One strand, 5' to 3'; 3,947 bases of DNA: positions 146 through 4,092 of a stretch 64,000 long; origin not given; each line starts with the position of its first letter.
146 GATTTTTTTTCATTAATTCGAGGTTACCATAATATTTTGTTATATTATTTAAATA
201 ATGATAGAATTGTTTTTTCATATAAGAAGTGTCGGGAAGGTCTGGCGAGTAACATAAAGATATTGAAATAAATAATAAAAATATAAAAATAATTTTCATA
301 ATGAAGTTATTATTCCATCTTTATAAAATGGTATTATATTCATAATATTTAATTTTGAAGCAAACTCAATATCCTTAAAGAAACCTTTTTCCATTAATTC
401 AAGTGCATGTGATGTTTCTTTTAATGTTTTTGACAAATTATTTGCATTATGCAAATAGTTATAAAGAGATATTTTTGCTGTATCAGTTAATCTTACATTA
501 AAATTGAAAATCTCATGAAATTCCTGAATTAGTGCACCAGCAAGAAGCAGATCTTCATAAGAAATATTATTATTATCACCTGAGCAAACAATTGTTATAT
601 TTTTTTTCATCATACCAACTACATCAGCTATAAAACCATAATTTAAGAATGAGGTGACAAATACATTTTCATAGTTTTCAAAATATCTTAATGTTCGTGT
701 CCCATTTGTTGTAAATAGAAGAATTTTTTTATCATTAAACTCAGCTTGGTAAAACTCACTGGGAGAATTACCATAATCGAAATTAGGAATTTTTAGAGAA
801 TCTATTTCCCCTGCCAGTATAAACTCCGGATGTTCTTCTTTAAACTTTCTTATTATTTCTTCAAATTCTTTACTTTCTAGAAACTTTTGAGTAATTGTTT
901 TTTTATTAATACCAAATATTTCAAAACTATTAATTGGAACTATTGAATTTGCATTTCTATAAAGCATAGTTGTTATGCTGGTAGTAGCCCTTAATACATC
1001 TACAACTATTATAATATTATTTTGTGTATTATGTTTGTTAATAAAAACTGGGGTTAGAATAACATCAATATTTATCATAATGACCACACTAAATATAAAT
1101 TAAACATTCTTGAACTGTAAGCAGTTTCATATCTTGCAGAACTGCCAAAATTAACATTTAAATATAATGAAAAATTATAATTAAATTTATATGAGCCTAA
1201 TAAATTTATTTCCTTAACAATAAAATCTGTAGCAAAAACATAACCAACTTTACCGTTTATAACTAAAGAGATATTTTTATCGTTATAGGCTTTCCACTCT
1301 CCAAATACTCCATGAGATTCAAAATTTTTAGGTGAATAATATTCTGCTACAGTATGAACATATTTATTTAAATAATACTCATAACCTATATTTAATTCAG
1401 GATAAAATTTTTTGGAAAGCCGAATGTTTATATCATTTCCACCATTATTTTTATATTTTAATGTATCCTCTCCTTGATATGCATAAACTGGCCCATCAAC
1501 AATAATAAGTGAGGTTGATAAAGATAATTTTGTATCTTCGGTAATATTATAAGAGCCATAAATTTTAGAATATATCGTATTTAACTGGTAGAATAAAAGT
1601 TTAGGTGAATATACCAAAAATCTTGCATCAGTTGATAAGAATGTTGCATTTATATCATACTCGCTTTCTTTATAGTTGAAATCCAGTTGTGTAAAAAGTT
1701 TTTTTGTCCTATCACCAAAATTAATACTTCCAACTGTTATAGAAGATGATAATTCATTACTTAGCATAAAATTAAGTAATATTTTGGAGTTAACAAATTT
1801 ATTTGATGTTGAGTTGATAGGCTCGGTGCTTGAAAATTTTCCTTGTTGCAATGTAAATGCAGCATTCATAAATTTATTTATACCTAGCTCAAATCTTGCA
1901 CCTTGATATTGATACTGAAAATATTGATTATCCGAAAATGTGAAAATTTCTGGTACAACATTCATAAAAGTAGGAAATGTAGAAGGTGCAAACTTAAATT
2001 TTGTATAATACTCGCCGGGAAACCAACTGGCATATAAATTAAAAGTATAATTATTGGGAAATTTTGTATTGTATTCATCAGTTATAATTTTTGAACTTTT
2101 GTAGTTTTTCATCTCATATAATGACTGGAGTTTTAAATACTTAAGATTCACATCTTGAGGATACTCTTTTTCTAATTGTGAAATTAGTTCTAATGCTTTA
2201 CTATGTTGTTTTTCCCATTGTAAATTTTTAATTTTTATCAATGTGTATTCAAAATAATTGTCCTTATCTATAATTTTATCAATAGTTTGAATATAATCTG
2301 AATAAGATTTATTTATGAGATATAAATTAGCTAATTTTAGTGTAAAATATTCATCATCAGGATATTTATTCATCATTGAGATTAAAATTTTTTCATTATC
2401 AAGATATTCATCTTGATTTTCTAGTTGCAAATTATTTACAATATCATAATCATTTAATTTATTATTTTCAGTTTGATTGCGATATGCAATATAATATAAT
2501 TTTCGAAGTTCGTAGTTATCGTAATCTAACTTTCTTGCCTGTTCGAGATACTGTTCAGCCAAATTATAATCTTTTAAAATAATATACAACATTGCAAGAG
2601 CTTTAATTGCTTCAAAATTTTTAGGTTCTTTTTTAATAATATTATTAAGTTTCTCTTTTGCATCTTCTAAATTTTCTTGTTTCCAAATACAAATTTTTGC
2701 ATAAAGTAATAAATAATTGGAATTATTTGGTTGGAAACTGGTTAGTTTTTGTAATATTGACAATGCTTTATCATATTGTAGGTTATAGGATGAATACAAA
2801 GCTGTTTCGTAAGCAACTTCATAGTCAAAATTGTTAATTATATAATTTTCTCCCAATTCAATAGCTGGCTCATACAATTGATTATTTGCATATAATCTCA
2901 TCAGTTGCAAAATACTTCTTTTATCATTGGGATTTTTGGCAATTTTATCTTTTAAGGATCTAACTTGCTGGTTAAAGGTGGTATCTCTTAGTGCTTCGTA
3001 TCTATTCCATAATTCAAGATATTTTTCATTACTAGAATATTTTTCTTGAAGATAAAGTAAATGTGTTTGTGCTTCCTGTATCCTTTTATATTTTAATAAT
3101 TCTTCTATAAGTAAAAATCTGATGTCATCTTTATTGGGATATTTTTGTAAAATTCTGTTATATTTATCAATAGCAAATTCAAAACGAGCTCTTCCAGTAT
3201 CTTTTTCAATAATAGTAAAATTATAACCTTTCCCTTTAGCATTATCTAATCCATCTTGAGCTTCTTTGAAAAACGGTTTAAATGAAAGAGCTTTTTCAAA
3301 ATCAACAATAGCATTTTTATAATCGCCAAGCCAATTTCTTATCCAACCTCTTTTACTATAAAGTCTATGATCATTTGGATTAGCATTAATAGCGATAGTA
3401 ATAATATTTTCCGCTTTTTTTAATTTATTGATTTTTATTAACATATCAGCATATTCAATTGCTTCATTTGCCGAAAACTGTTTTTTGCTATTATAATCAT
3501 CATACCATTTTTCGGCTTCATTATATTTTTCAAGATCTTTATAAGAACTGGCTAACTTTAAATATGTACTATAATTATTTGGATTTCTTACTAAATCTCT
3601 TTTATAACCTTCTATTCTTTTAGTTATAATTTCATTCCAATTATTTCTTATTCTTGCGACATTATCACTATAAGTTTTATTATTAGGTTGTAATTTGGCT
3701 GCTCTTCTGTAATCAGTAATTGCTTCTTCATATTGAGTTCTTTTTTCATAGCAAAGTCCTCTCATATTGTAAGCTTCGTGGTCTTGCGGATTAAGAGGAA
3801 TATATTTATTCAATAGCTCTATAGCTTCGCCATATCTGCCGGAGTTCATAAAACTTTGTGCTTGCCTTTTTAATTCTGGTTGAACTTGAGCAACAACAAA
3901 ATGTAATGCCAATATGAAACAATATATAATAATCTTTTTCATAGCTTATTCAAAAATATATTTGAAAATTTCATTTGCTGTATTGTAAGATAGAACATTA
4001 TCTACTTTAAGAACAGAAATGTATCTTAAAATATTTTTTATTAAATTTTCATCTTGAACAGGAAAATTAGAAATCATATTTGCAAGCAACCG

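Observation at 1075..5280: BcsC/PgaA-like TPR porin paired with a BcsE-like KaiC-GGDEF* protein: candidate uncharacterised exopolymer export module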

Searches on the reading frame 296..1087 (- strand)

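Call 3: search_protein_families(library=pfam, proteins=[window:296-1087:-], max_evalue=0.01)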
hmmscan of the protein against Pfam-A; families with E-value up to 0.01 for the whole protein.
window:296-1087:- (263 aa): 1 family
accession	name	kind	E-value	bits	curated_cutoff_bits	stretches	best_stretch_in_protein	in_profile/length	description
PF04029.19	2-ph_phosp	-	5.4e-58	196.2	26.4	1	12-257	3-225/226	2-phosphosulpholactate phosphatase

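Call 4: search_protein_families(library=ncbifam, proteins=[window:296-1087:-], max_evalue=0.01)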
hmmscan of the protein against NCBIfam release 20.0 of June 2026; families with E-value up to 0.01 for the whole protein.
window:296-1087:- (263 aa): 8 families
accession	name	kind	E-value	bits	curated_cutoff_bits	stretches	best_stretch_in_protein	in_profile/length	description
NF002054.0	PRK00886.1-3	equivalog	2.4e-47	161.4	330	2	72-261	48-236/241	2-phosphosulfolactate phosphatase family protein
NF002057.0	PRK00886.1-6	equivalog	2e-44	151.6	235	2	78-261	46-223/228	2-phosphosulfolactate phosphatase family protein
NF002055.0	PRK00886.1-4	equivalog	2.9e-43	148.2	345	2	71-261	47-234/236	2-phosphosulfolactate phosphatase family protein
TIGR00298.1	TIGR00298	equivalog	1.7e-36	126.1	175.05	2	80-263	32-216/216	2-phosphosulfolactate phosphatase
NF002056.0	PRK00886.1-5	equivalog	1.5e-29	103.1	323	1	9-257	5-235/243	2-phosphosulfolactate phosphatase family protein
NF002052.0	PRK00886.1-1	equivalog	1.4e-28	100.1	440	1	5-260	1-234/239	2-phosphosulfolactate phosphatase family protein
NF010700.0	PRK14100.1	equivalog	2.1e-28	99.1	332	1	19-256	12-225/237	2-phosphosulfolactate phosphatase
NF002053.0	PRK00886.1-2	equivalog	2e-26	92.8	319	1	21-260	16-240/243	2-phosphosulfolactate phosphatase family protein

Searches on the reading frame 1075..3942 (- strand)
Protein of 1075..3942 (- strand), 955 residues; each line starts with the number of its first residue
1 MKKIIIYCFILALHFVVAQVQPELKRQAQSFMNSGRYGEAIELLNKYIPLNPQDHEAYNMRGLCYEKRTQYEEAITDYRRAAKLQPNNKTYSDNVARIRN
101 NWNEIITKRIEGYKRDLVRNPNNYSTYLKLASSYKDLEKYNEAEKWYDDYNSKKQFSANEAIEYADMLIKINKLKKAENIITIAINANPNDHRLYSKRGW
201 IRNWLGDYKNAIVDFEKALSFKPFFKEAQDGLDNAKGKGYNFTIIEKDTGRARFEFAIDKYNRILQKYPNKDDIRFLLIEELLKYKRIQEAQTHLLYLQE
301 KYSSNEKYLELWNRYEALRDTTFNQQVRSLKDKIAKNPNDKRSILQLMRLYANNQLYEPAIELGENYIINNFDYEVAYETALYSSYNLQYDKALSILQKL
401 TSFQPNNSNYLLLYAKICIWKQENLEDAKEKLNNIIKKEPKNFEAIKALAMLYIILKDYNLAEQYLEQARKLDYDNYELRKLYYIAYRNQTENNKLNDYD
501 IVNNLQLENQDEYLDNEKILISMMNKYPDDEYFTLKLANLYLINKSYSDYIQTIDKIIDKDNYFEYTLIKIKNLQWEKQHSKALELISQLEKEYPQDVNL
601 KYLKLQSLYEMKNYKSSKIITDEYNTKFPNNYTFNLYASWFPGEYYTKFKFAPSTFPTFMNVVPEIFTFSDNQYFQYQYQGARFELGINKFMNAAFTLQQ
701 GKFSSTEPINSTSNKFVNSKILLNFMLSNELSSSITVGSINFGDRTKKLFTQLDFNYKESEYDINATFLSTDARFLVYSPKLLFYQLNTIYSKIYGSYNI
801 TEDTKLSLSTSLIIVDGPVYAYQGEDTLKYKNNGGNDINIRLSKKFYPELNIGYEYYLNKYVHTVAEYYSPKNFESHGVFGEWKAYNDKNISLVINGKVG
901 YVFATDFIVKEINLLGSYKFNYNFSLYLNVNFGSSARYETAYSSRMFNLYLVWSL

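Call 3: search_protein_families(library=pfam, proteins=[window:1075-3942:-], max_evalue=0.01)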
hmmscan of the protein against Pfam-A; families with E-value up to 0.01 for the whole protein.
window:1075-3942:- (955 aa): 17 families
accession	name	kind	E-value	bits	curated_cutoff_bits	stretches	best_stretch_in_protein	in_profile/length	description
PF14559.12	TPR_19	-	1.2e-29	102.8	25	1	421-477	3-59/68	Tetratricopeptide repeat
PF07719.23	TPR_2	-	2.2e-21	74.6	27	1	56-88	2-34/34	Tetratricopeptide repeat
PF13428.12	TPR_14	-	3.2e-21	74.1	23.5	1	25-61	5-41/44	Tetratricopeptide repeat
PF00515.34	TPR_1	-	6.4e-20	70.5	27.8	2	56-88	2-34/34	Tetratricopeptide repeat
PF13432.12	TPR_16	-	1.8e-18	67.1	32.7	1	26-88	2-64/65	Tetratricopeptide repeat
PF13181.12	TPR_8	-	7.3e-17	60.5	25.7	1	56-88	2-34/34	Tetratricopeptide repeat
PF25063.1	ARM_TT21_C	-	1.5e-16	61.3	35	3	28-88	102-162/209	Tetratricopeptide repeat protein 21 C-terminal ARM domain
PF12895.13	ANAPC3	-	5.1e-16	59.2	27.2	2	353-430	1-77/82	Anaphase-promoting complex, cyclosome, subunit 3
PF23914.1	TPR_CcmH_CycH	-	1.2e-14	54.9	42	1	389-471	65-149/158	Cytochrome c-type biogenesis protein H TPR domain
PF13371.12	TPR_9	-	3e-13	50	35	1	31-89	5-63/73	Tetratricopeptide repeat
PF13431.12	TPR_17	-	6.6e-11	42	24.4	1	43-75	1-33/34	Tetratricopeptide repeat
PF13424.12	TPR_12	-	4.3e-10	40.1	30.1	0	30-84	12-74/77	Tetratricopeptide repeat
PF13174.12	TPR_6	-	6.1e-07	30.1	26.3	0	60-87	5-32/33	Tetratricopeptide repeat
PF13414.12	TPR_11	-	1.4e-06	28.3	26.8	2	70-88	9-27/42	TPR repeat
PF14561.12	TPR_20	-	1.6e-06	28.8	25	0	324-362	5-43/90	Tetratricopeptide repeat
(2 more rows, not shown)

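Call 4: search_protein_families(library=ncbifam, proteins=[window:1075-3942:-], max_evalue=0.01)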
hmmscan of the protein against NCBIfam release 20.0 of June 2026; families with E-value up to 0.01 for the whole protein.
window:1075-3942:- (955 aa): 18 families
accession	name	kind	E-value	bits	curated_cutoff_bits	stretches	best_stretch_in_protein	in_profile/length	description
TIGR02917.1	PEP_TPR_lipo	equivalog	2.4e-25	88.6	312.2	2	29-223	439-632/899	XrtA/PEP-CTERM system TPR-repeat protein PrsT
NF040959.1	MamA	equivalog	3.9e-23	82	200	3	120-224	67-171/204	magnetosome protein MamA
TIGR02521.1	type_IV_pilW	equivalog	6.8e-15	55.2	154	2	28-94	38-104/234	type IV pilus biogenesis/stability protein PilW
TIGR02552.1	LcrH_SycD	equivalog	3.8e-14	52.5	104.8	2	24-88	21-85/136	SycD/LcrH family type III secretion system chaperone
TIGR03939.1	PGA_TPR_OMP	equivalog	5.8e-14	51.2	366.65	2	253-361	101-206/800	poly-beta-1,6 N-acetyl-D-glucosamine export porin PgaA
NF033920.0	C39_PA2778_fam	equivalog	7.4e-10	38.7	150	1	110-188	176-254/255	PA2778 family cysteine peptidase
TIGR00540.1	TPR_hemY_coli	hypoth_equivalog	2.9e-09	36.2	142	1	270-361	259-346/385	heme biosynthesis-associated TPR protein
NF008757.0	PRK11788.1-5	equivalog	1.1e-07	31.4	363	0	334-490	134-294/388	lipopolysaccharide assembly protein LapB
NF052415.1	T3SS_chap_SctY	equivalog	2.8e-07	31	70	0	389-436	55-104/106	type III secretion apparatus assembly chaperone SctY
NF033758.1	gliding_GltE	equivalog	1.1e-06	27.9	225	0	27-115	262-350/411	adventurous gliding motility TPR repeat lipoprotein GltE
NF008520.0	PRK11447.1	equivalog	3.5e-06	25.1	858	1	26-92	274-340/1157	cellulose synthase complex outer membrane protein BcsC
NF052400.1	M48_BAM_BepA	equivalog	1.6e-05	23.9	570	1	375-494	308-426/483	beta-barrel assembly-enhancing protease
TIGR02795.1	tol_pal_ybgF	equivalog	0.00013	22.5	90.1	1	24-96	5-80/119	tol-pal system protein YbgF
TIGR00990.1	3a0801s09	subfamily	0.00081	18.1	757.25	1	162-223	369-430/615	mitochondrial import receptor subunit TOM70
NF047558.1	TPR_END_plus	domain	0.002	18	32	0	449-478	5-34/56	TPR end-of-group domain-containing protein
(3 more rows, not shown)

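Call 6: find_homologous_proteins(query=window:1075-3942:-, region=600-955)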
Query window:1075-3942:-, residues 600-955 (356 aa): 4 proteins with E <= 0.001 among 4603 candidates.
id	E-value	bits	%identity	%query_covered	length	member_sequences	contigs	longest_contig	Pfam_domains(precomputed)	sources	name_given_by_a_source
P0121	2.0e-228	775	100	100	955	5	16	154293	PF25063.1,PF13431.13,PF23914.2,PF25062.2,PF13414.13,PF13176.13,PF13428.13,PF14559.13,PF13371.13,PF00515.35,PF12895.14,PF13424.13,PF13432.13,PF13181.13,PF14561.13,PF07719.24,PF13174.13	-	-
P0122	1.6e-181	621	78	100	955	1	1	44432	PF25063.1,PF13431.13,PF23914.2,PF13414.13,PF13176.13,PF13428.13,PF13374.13,PF14559.13,PF24575.2,PF13371.13,PF00515.35,PF12895.14,PF13424.13,PF13432.13,PF13429.13,PF13181.13,PF07719.24,PF13174.13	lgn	-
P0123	1.5e-140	486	65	99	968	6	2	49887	PF25063.1,PF23914.2,PF13414.13,PF13428.13,PF14559.13,PF13371.13,PF00515.35,PF12895.14,PF13424.13,PF21033.5,PF13432.13,PF13181.13,PF07719.24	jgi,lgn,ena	-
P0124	8.9e-19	86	29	82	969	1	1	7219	PF13431.13,PF23914.2,PF13414.13,PF13176.13,PF13428.13,PF14559.13,PF24575.2,PF13371.13,PF00515.35,PF12895.14,PF13424.13,PF21033.5,PF13432.13,PF13181.13,PF14561.13,PF07719.24,PF13174.13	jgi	-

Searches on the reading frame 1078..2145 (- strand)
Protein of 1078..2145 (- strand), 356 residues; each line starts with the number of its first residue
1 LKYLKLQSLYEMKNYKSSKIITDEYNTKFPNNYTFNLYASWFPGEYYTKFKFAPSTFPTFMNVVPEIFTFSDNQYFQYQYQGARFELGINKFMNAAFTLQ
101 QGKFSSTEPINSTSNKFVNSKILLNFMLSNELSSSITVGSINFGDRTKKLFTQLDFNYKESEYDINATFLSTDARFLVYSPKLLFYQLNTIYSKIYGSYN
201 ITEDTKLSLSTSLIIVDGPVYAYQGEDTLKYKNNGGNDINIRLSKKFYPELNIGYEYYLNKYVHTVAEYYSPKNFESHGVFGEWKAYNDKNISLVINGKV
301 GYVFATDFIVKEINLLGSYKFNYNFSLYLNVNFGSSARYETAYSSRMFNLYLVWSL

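Call 34: search_solved_structures(query=A3, max_evalue=10, show_alignments=2)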
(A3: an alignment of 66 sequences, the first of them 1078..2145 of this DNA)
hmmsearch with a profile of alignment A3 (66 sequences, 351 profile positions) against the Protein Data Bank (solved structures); distinct sequences matched with E-value up to 10: 41.
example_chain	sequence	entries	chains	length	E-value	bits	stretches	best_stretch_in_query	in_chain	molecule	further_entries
8ump_A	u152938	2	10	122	0.0029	19.9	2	6-38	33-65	T33-ml35-redesigned-TPR-domain-fold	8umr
9kfx_A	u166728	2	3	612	0.013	17.9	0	9-41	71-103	Synthetic PPR-DYW protein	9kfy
1na0_A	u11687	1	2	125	0.017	17.5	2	7-41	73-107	designed protein CTPR3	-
6v8e_A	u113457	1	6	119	0.019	17.3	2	7-41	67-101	Designed protein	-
6vfh_A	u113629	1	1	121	0.022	17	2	6-39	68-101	T33_dn10A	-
6vfi_B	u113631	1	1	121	0.055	15.8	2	5-38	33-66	O43_dn18B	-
1na3_A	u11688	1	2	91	0.071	15.4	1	5-41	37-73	designed protein CTPR2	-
4mal_A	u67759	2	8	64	0.071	15.4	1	8-48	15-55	Motility protein FimV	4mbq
6vfj_B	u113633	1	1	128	0.085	15.1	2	6-39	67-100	I53_dn5B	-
5hrz_A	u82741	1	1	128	0.11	14.7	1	6-45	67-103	TPR domain protein 1na0C3_3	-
8bbe_D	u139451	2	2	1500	0.12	14.6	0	13-43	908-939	SNAP-tag,Tetratricopeptide repeat protein 21B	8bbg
2wqh_A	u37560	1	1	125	0.13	14.6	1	8-47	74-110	CTPR3Y3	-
4zlh_A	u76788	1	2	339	0.13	14.5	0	17-43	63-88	Lipopolysaccharide assembly protein B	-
8bd7_E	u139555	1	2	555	0.17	14.1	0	8-50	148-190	Intraflagellar transport protein 56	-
6vl6_A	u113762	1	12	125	0.19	14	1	6-38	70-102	T33_dn2A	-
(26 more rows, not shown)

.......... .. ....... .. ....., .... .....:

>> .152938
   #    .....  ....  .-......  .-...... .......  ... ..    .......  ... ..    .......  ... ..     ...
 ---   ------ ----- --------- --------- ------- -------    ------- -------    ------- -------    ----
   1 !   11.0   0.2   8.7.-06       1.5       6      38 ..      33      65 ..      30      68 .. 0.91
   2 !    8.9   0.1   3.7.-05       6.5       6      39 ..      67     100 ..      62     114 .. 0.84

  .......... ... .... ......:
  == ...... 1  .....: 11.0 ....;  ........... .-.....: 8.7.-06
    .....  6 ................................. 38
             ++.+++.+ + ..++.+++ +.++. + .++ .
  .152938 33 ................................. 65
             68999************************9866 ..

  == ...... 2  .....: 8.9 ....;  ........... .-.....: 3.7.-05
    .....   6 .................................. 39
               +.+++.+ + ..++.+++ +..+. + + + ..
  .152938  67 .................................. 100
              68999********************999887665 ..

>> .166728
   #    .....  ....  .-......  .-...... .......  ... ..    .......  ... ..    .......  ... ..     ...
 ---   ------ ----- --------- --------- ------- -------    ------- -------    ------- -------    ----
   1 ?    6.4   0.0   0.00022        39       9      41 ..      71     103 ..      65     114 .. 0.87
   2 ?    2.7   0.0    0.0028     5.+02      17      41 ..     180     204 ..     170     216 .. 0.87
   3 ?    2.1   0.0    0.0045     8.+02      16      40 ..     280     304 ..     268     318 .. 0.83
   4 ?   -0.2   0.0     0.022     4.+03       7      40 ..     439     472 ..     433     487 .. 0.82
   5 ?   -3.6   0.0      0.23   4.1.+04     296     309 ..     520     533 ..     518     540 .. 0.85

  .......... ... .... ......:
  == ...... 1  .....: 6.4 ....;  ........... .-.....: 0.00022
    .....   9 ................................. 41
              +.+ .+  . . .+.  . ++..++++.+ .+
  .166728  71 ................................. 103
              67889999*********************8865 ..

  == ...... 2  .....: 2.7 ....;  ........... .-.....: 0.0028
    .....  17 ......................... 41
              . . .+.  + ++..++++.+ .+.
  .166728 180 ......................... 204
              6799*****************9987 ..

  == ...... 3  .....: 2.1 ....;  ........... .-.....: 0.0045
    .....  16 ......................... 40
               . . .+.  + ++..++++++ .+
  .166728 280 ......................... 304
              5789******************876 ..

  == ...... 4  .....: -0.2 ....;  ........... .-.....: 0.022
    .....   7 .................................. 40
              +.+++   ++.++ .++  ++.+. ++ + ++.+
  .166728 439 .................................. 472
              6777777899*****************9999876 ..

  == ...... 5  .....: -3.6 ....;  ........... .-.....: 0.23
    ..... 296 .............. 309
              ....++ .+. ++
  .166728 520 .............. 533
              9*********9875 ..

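Call 43: predict_structure(alignment_id=A3)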
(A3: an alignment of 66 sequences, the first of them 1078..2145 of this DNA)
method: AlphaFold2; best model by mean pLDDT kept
length: 356 residues; sequences in the alignment: 66
mean_pLDDT: 89.3   pTM: 0.78
mean pLDDT of the five models: 89.3, 89.2, 89.2, 89.0, 88.8
residues with pLDDT >= 90: 251; 70-90: 61; 50-70: 34; < 50: 10
segments of 3 or more residues with pLDDT < 50: 48-55
pLDDT, mean of each block of 10 residues (from residue 1): 72 80 74 63 52 60 98 96 96 95 90 91 96 98 93 98 98 94 88 98 98 89 56 92 97 98 92 96 97 98 94 98 96 93 96 96
secondary structure, 60 per line:
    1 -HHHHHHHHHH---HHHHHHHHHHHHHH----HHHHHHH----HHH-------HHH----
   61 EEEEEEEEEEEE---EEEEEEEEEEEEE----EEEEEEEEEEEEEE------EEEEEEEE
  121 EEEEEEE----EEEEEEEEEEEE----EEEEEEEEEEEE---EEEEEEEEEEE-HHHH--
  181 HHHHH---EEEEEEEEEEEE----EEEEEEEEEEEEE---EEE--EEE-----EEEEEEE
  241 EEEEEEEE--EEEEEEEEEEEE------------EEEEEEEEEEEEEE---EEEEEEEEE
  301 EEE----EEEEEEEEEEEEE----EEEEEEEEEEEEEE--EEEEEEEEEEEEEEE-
elements in order: H2-11 H15-28 H33-39 E61-72 E76-88 E93-106 E113-127 E132-143 E148-159 E163-173 H175-178 H181-185 E189-200 E205-217 E221-223 E226-228 E234-248 E251-262 E275-288 E292-303 E308-320 E325-338 E341-355

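Call 45: fold_search(model_id=the predicted structure, library=pdb)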
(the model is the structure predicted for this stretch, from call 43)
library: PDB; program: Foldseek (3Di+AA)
matches with E <= 10: 895; with E <= 0.001: 377
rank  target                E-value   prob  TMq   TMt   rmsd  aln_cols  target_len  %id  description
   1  4y25                  8.9e-10  1.00  0.61  0.73   4.2       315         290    8  Bacterial polysaccharide outer membrane secretin (released 2016-03-16)
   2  2f1c                  1.9e-09  1.00  0.43  0.56  11.1       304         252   11  Crystal structure of the monomeric porin OmpG (released 2006-06-27)
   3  9h80_M                2.5e-09  1.00  0.55  0.51   6.2       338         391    9  Structure of the outer membrane exopolysaccharide transporter PelBC (released 2025-06-11)
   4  2r88_A                3.0e-09  1.00  0.34  0.34  12.5       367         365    9  Crystal structure of the long-chain fatty acid transporter FadL mutant delta S3 kink (released 2008-09-23)
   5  2wvp                  4.6e-09  1.00  0.44  0.56  11.0       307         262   11  Synthetically modified OmpG (released 2010-07-14)
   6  2x9k                  5.6e-09  1.00  0.43  0.52  11.2       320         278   11  Structure of a E.coli porin (released 2011-01-26)
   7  9b8a                  6.5e-09  1.00  0.60  0.40   8.2       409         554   11  Cryo-EM structure of E. coli cellulose synthase subunit C (released 2025-02-19)
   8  6tzk                  7.2e-09  1.00  0.59  0.48   6.4       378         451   12  Bacterial cellulose synthase outermembrane channel BcsC with terminal TPR repeat (released 2019-10-23)
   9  3bry_A                1.2e-08  1.00  0.32  0.30  14.5       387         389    8  Crystal structure of the Ralstonia pickettii toluene transporter TbuX (released 2008-06-10)
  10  9b8h_A                1.6e-08  1.00  0.59  0.38   6.3       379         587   11  Cryo-EM structure of E. coli cellulose synthase subunit C with cellotetraose (released 2025-02-19)
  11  3brz                  1.7e-08  1.00  0.37  0.34  14.4       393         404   10  Crystal structure of the Pseudomonas putida toluene transporter TodX (released 2008-06-10)
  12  6z34                  2.2e-08  1.00  0.37  0.36  15.6       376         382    7  CymD monoaromatic hydrocarbon channel (released 2020-11-04)
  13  3sy9_C                2.3e-08  1.00  0.40  0.40   8.9       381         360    9  Crystal structure of Pseudomonas aeruginosa OccD2 (OpdC) (released 2012-02-08)
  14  3sy9_B                2.5e-08  1.00  0.41  0.40   8.7       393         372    9  Crystal structure of Pseudomonas aeruginosa OccD2 (OpdC) (released 2012-02-08)
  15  4ctd_B                2.7e-08  1.00  0.43  0.60   8.1       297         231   11  X-ray structure of an engineered OmpG loop6-deletion (released 2014-08-13)
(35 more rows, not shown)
